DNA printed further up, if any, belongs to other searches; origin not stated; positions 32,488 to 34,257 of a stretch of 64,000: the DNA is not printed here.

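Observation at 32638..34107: Cas1 homologue keeps the catalytic Glu/His/Asp-Glu constellation and has a Cys-rich C-terminal tail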

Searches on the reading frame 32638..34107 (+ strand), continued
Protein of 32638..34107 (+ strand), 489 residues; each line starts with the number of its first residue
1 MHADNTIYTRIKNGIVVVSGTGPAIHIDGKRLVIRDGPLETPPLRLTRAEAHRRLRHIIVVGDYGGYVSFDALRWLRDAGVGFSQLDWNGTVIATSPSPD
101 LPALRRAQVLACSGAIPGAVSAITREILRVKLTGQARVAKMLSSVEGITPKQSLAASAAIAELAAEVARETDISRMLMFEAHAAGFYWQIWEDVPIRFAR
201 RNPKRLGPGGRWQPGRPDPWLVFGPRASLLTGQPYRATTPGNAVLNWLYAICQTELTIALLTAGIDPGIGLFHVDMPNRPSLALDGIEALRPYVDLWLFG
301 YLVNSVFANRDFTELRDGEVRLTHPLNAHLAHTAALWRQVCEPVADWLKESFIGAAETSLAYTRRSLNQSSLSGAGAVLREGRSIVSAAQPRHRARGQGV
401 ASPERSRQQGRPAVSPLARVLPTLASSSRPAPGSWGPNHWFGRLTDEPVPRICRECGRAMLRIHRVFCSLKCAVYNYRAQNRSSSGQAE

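Call 29: search_dna_similar(query=L002:6039-8297:-, collection=phages, mode=protein, max_evalue=0.001, max_rows=20)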
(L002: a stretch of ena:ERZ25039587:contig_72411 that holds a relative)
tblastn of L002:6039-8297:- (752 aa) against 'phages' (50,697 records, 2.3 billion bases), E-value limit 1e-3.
Records with a match: 14; places in all: 14; records where one place covers at least 80% of the query: 0.
Best place of each record, by identity: <60% 14.
By first word of the organism name: Microbacterium 6; Streptomyces 5; Rhodococcus 3.
By host as written in the record: Microbacterium testaceum NRRL B-24232 6; Streptomyces scabiei RL-34 5; Rhodococcus opacus PD631 2; Rhodococcus globerulus ATCC 25714 1.
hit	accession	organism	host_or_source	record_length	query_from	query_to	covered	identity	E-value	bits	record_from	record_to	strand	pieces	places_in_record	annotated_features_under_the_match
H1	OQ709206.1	Microbacterium phage SCoupsA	Microbacterium testaceum NRRL B-24232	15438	112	696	78%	27.8%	2e-43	176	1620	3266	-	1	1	7: DNA primase/polymerase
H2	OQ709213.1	Microbacterium phage Bee17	Microbacterium testaceum NRRL B-24232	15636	112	696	78%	27.0%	1e-41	170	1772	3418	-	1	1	8: DNA primase/polymerase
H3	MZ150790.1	Microbacterium phage Badulia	Microbacterium testaceum NRRL B-24232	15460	112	696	78%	27.0%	2e-41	169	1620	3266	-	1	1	7: DNA primase/polymerase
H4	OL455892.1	Microbacterium phage DesireeRose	Microbacterium testaceum NRRL B-24232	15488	112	696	78%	27.0%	2e-41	169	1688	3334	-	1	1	7: DNA primase/polymerase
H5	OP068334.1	Microbacterium phage LuzDeMundo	Microbacterium testaceum NRRL B-24232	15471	112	696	78%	26.7%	5e-40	165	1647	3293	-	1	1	7: DNA primase/polymerase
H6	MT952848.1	Microbacterium phage MuffinTheCat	Microbacterium testaceum NRRL B-24232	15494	112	696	78%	26.7%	5e-40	165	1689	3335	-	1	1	7: DNA primase/polymerase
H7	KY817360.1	Rhodococcus phage Toil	Rhodococcus opacus PD631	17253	70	578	68%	27.9%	6e-42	171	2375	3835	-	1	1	DNA polymerase | hypothetical protein | ribosome_binding_site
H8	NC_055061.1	Rhodococcus phage Toil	Rhodococcus opacus PD631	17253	70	578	68%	27.9%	6e-42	171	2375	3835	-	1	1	DNA polymerase | hypothetical protein | ribosome_binding_site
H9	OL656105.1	Rhodococcus phage P19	Rhodococcus globerulus ATCC 25714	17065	70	578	68%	27.2%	5e-35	149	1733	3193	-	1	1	DNA polymerase | hypothetical protein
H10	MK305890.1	Streptomyces phage WheeHeim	Streptomyces scabiei RL-34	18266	128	619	65%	26.1%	3e-27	125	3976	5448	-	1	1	11: DNA polymerase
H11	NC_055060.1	Streptomyces phage WheeHeim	Streptomyces scabiei RL-34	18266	128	619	65%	26.1%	3e-27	125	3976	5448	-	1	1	11: DNA polymerase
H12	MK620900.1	Streptomyces phage Forthebois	Streptomyces scabiei RL-34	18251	128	619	65%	25.6%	1e-27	126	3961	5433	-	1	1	11: DNA polymerase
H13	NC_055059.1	Streptomyces phage Forthebois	Streptomyces scabiei RL-34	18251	128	619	65%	25.6%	1e-27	126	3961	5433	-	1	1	11: DNA polymerase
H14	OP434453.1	Streptomyces phage RickRoss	Streptomyces scabiei RL-34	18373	128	619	65%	25.6%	2e-26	122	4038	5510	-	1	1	12: DNA polymerase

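Call 30: search_dna_similar(query=window:32638-34107:+, collection=plasmids, mode=protein, max_evalue=0.001, max_rows=20)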
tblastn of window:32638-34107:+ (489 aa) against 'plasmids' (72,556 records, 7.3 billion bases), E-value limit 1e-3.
Records with a match: 44; places in all: 44; records where one place covers at least 80% of the query: 0.
Best place of each record, by identity: <60% 44.
By first word of the organism name: Bacillus 9; Deinococcus 4; Synechocystis 4; Acidisoma 2; Allochromatium 2; Zymomonas 2; Persicobacter 2; Rubrobacter 1; Rhizobium 1; Herpetosiphon 1; and 16 more.
By predicted mobility (MOB-suite, as given by PLSDB): non-mobilizable 40; conjugative 3; mobilizable 1.
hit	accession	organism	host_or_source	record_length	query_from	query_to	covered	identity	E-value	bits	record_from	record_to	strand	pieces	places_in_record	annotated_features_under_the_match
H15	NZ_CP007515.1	Rubrobacter radiotolerans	-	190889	16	302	59%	26.1%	3e-5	54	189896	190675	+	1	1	cas1: CRISPR-associated endonuclease Cas1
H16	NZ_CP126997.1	Acidisoma sp. PAMC 29798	cell culture,lichen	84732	170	324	32%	30.1%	4e-4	51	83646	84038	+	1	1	cas1c: type I-C CRISPR-associated endonuclease Cas1c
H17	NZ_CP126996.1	Acidisoma sp. PAMC 29798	cell culture,lichen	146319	170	324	32%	30.1%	4e-4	51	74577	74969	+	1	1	cas1c: type I-C CRISPR-associated endonuclease Cas1c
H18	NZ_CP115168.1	Deinococcus aquaticus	Freshwater stream system, activated ...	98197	232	366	28%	34.3%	6e-6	57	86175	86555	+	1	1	cas1: CRISPR-associated endonuclease Cas1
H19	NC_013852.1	Allochromatium vinosum DSM 180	-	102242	240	366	26%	32.3%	3e-6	58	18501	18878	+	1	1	cas1: CRISPR-associated endonuclease Cas1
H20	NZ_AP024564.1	Allochromatium tepidum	-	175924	240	366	26%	30.7%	6e-6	57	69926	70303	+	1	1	cas1: CRISPR-associated endonuclease Cas1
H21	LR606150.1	Rhizobium sp. Q54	paddy soil contaminated with arsenic ...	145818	240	351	23%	33.6%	2e-5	55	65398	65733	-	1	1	type I-C CRISPR-associated endonuclease Cas1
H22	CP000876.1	Herpetosiphon aurantiacus DSM 785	-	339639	223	323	21%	37.0%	5e-5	54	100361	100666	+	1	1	CRISPR-associated protein Cas1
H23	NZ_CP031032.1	Runella sp. SP2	whole organism,freshwater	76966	223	336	23%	32.8%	3e-5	54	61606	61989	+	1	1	cas1: CRISPR-associated endonuclease Cas1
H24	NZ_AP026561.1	Deinococcus aetherius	-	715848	237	313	16%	44.9%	1e-6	59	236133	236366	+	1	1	cas1c: type I-C CRISPR-associated endonuclease Cas1c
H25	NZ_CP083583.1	Kovacikia minuta CCNUW1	cell culture,fresh water lake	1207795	228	323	20%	35.7%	4e-4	51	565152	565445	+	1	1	record has no annotation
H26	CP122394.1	Geminicoccaceae bacterium SCSIO 64248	Montipora informis (coral)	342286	240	333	19%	35.8%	2e-7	61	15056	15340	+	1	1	cas1c: type I-C CRISPR-associated endonuclease Cas1c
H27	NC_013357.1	Zymomonas mobilis subsp. mobilis NCIMB 11163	-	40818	242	323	17%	39.8%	9e-7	59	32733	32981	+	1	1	cas1c: type I-C CRISPR-associated endonuclease Cas1c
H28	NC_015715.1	Zymomonas mobilis subsp. pomaceae ATCC 29192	sick cider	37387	242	318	16%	42.3%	2e-6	58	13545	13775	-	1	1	cas1c: type I-C CRISPR-associated endonuclease Cas1c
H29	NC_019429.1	Anabaena sp. 90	-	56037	238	322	17%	37.9%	8e-5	53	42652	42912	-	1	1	cas1d: type I-D CRISPR-associated endonuclease Cas1d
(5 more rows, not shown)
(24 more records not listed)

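Call 33: list_cluster_members(proteins=[P0001, P0021, P0033, P0047, P0115, P0119])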
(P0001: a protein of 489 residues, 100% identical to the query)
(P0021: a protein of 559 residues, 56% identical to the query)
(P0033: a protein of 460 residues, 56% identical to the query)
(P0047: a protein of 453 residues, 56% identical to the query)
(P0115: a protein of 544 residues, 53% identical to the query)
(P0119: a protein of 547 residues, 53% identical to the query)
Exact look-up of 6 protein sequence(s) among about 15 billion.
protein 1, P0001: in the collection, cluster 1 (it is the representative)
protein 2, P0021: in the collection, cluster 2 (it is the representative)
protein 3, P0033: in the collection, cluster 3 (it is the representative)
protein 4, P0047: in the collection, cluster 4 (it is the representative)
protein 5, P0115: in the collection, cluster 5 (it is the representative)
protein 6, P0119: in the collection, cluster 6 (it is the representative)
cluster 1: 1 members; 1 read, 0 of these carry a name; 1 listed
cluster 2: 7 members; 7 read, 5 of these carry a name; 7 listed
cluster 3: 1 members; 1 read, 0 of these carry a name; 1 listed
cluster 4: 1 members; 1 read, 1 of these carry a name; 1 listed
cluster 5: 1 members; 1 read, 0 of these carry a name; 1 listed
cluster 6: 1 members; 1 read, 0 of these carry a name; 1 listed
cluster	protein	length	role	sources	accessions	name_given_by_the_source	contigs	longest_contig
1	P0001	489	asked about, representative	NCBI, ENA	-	-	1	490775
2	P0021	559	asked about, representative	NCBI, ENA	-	-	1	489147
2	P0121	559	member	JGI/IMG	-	CRISPR/Cas system-associated endonuclease Cas1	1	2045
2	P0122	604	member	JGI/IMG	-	CRISPR/Cas system-associated endonuclease Cas1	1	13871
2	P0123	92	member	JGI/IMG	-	CRISPR/Cas system-associated endonuclease Cas1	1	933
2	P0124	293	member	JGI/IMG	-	CRISPR/Cas system-associated endonuclease Cas1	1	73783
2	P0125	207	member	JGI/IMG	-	hypothetical protein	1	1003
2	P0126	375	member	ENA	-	-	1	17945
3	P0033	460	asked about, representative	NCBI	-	-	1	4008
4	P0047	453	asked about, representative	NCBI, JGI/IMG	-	CRISPR-associated endonuclease Cas1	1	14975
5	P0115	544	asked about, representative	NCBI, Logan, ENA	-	-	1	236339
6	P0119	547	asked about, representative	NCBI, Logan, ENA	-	-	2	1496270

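Call 40: find_encoding_contigs(protein=P0002, flank=10000, max_places=3)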
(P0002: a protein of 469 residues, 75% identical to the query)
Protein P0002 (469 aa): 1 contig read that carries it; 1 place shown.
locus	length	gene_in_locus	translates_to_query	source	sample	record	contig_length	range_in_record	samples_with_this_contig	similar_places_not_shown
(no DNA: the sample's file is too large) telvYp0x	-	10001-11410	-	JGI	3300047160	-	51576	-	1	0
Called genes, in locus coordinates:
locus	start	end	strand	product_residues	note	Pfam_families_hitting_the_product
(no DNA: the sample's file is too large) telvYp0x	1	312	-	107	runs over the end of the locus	PF12802:MarR_2 (faint), PF12840:HTH_20, PF01022:HTH_5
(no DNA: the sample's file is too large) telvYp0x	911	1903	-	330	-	-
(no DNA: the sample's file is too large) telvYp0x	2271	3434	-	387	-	PF00580:UvrD-helicase (faint), PF13245:AAA_19 (weak), PF13401:AAA_22 (weak), PF01443:Viral_helicase1 (faint), PF13361:UvrD_C (weak), PF13538:UvrD_C_2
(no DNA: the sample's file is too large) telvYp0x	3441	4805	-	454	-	PF00069:Pkinase, PF07714:PK_Tyr_Ser-Thr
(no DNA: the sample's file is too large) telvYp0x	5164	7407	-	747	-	PF03175:DNA_pol_B_2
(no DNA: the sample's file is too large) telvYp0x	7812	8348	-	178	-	-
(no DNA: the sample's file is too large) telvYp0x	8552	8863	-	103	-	-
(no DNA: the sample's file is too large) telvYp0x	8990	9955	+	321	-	-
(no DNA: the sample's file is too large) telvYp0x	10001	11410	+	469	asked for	PF01867:Cas_Cas1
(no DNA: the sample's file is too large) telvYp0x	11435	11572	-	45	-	-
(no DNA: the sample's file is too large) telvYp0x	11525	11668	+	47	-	-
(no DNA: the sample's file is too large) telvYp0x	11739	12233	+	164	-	-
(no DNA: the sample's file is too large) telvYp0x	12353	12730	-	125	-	-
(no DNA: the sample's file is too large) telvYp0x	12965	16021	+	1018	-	PF03235:GmrSD_N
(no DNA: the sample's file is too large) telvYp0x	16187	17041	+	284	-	PF04471:Mrr_cat, PF22722:NA-iREase1 (weak)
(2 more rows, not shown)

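Call 41: find_encoding_contigs(protein=P0003, flank=10000, max_places=3)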
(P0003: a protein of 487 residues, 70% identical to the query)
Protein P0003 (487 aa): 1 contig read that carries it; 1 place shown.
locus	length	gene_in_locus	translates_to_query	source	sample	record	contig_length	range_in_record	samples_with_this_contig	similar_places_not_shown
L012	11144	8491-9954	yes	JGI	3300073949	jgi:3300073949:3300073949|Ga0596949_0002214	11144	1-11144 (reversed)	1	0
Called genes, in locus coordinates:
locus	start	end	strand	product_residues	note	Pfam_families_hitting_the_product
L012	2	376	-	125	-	?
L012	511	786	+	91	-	-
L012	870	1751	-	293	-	-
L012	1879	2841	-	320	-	PF01738:DLH, PF02230:Abhydrolase_2 (faint), PF00326:Peptidase_S9 (faint), PF07859:Abhydrolase_3 (faint)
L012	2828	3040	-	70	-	-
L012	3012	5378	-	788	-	PF03175:DNA_pol_B_2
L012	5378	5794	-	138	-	-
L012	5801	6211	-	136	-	-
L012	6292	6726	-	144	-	-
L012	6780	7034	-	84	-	-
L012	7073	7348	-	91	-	-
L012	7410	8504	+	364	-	-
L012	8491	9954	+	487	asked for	PF01867:Cas_Cas1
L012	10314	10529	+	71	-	-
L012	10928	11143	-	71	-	?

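Call 50: find_related_loci(query=A1, collection=viral_contigs, flank=10000)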
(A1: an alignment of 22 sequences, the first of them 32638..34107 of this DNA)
Query A1 (489 aa) in viral_contigs; peptide patterns used: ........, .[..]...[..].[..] (x = any residue, [..] = any of these).
127 stretches matched a pattern, but none encodes a relative of the query by tblastn (E <= 1e-3).

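Call 51: find_related_loci(query=A1, collection=metagenome_contigs, flank=10000)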
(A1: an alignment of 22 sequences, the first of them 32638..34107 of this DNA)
Query A1 (489 aa) in metagenome_contigs; peptide patterns used: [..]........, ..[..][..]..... (x = any residue, [..] = any of these).
219 stretches matched a pattern; 56 encode a relative of the query (tblastn E <= 1e-3); 56 distinct loci.
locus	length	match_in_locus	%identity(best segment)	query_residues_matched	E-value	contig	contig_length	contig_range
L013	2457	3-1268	72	37-489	0e+0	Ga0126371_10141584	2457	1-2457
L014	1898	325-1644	62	1-482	0e+0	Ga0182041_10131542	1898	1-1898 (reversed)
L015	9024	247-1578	56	1-478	8e-166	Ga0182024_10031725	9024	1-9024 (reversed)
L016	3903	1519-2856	56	1-485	1e-169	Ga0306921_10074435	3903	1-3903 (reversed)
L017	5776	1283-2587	57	1-473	8e-164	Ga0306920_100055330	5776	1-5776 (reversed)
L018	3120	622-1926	57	1-473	1e-170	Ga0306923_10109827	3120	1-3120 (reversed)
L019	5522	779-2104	57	1-478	4e-162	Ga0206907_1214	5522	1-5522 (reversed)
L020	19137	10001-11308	58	1-474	9e-160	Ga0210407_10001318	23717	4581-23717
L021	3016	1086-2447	56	1-478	2e-167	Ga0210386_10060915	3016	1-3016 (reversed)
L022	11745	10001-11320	55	1-472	9e-159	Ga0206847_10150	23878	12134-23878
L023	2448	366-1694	55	1-482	2e-168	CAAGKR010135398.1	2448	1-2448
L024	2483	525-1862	55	1-485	7e-167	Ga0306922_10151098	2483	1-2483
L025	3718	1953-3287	55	1-482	6e-160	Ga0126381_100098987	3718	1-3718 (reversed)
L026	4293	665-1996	57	1-467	1e-157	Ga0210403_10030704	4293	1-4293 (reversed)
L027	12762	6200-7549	54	1-485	8e-153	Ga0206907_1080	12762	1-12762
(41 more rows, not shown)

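Call 60: predict_structure(alignment_id=A1)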
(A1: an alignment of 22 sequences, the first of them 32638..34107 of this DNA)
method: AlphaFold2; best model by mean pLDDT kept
length: 489 residues; sequences in the alignment: 22
mean_pLDDT: 67.3   pTM: 0.56
mean pLDDT of the five models: 67.3, 67.2, 63.0, 62.4, 56.4
residues with pLDDT >= 90: 24; 70-90: 233; 50-70: 124; < 50: 108
segments of 3 or more residues with pLDDT < 50: 1-7, 100-115, 206-211, 213-215, 229-232, 379-410, 421-449, 486-489
pLDDT, mean of each block of 10 residues (from residue 1): 44 72 75 71 80 81 62 81 69 58 43 52 87 90 84 93 91 81 87 79 50 54 65 67 87 86 72 57 83 85 78 79 77 76 86 69 60 50 40 37 39 61 36 36 40 62 66 67 49
secondary structure, 60 per line:
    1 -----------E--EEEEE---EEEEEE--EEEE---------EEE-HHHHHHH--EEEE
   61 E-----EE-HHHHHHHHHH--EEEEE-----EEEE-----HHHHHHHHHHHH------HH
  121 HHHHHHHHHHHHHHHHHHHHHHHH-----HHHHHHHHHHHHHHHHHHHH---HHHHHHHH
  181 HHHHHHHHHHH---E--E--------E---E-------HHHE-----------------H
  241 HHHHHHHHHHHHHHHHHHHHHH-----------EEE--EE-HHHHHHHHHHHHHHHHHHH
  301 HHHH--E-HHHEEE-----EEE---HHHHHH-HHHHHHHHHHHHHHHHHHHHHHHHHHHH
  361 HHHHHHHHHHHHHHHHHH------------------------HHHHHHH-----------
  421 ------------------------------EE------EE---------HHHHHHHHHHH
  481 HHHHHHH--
elements in order: E15-19 E23-28 E31-34 E44-46 H48-54 E57-61 H70-79 E82-86 E92-95 H101-112 H119-144 H150-169 H173-191 H240-262 E274-276 H282-304 E312-314 E320-322 H326-331 H333-378 H403-409 H470-487

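Call 65: fold_search(model_id=the predicted structure, library=pdb)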
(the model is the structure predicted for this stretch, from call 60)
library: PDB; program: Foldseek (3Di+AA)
matches with E <= 10: 490; with E <= 0.001: 124
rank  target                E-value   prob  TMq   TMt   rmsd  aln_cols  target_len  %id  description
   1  6opm_B                9.9e-14  1.00  0.35  0.47  13.2       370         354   20  Casposase bound to integration product (released 2020-02-12)
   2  8d3l_B                1.8e-12  1.00  0.37  0.52  16.6       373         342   18  Type I-C Cas4-Cas1-Cas2 complex bound to a PAM/PAM prespacer (released 2022-11-02)
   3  6opm_C                3.4e-12  1.00  0.33  0.43  18.8       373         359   19  Casposase bound to integration product (released 2020-02-12)
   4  6opm_A                3.5e-12  1.00  0.33  0.46  18.5       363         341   20  Casposase bound to integration product (released 2020-02-12)
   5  8d3p_B                4.3e-12  1.00  0.38  0.52  16.4       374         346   18  Type I-C Cas4-Cas1-Cas2 complex bound to half-site integration intermediate (HSI) (released 2022-11-02)
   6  4n06_B                5.3e-12  1.00  0.36  0.49  16.9       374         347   20  Crystal structure of Cas1 from Archaeoglobus fulgidus and its nucleolytic activity (released 2014-01-15)
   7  7kft_D                7.6e-12  1.00  0.37  0.53  15.8       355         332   17  Partial Cas6-RT-Cas1--Cas2 complex (released 2021-03-31)
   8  7mi4_A                1.2e-11  1.00  0.36  0.32  17.1       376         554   19  Symmetrical PAM-PAM prespacer bound Cas4/Cas1/Cas2 complex (released 2021-11-17)
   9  8d3l_A                2.2e-11  1.00  0.39  0.55  14.0       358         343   18  Type I-C Cas4-Cas1-Cas2 complex bound to a PAM/PAM prespacer (released 2022-11-02)
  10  4n06_A                4.5e-11  1.00  0.36  0.49  16.8       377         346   20  Crystal structure of Cas1 from Archaeoglobus fulgidus and its nucleolytic activity (released 2014-01-15)
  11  7mi5_C                7.6e-11  1.00  0.39  0.52  16.8       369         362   19  Asymmetrical PAM-Non PAM prespacer bound Cas4/Cas1/Cas2 complex (released 2021-11-17)
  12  7mi9_A                9.8e-11  1.00  0.39  0.53  16.5       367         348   18  Full integration complex of Cas1/Cas2 from Cas4-containing system (released 2021-11-17)
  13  7mi5_A                1.1e-10  1.00  0.38  0.34  16.7       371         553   19  Asymmetrical PAM-Non PAM prespacer bound Cas4/Cas1/Cas2 complex (released 2021-11-17)
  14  7mi4_B                2.3e-10  1.00  0.39  0.54  14.6       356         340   18  Symmetrical PAM-PAM prespacer bound Cas4/Cas1/Cas2 complex (released 2021-11-17)
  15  7kfu_C                4.1e-10  1.00  0.38  0.21  16.4       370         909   18  Cas6-RT-Cas1--Cas2 complex (released 2021-03-31)
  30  4wj0_B                3.7e-08  1.00  0.33  0.50  13.3       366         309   15  Structure of PH1245, a cas1 from Pyrococcus horikoshii (released 2014-10-15)
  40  4wj0_A                2.0e-07  1.00  0.33  0.49  16.5       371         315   14  Structure of PH1245, a cas1 from Pyrococcus horikoshii (released 2014-10-15)
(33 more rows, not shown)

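Call 68: find_encoding_contigs(protein=P0110, flank=10000, max_places=2)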
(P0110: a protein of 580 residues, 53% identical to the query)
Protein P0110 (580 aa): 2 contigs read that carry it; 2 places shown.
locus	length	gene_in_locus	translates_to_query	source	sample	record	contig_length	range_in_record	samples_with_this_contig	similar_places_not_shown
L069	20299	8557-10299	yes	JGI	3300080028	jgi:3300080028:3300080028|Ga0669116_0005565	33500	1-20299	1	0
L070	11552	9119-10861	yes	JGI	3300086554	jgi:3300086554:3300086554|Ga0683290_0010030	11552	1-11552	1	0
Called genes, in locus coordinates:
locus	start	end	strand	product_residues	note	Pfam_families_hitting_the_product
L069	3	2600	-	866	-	?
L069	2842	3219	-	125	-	PF00436:SSB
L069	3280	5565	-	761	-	PF03175:DNA_pol_B_2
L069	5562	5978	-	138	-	-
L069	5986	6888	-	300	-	-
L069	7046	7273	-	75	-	PF20605:Antitox_RHH (weak)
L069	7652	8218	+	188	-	-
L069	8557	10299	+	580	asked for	PF01867:Cas_Cas1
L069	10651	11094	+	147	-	-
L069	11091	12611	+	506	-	PF13692:Glyco_trans_1_4 (faint)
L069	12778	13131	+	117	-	-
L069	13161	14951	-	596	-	PF02776:TPP_enzyme_N, PF00205:TPP_enzyme_M, PF02775:TPP_enzyme_C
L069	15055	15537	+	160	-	PF00903:Glyoxalase, PF13669:Glyoxalase_4 (weak)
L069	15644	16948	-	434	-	PF05977:MFS_3, PF07690:MFS_1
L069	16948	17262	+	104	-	PF07883:Cupin_2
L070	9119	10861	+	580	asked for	PF01867:Cas_Cas1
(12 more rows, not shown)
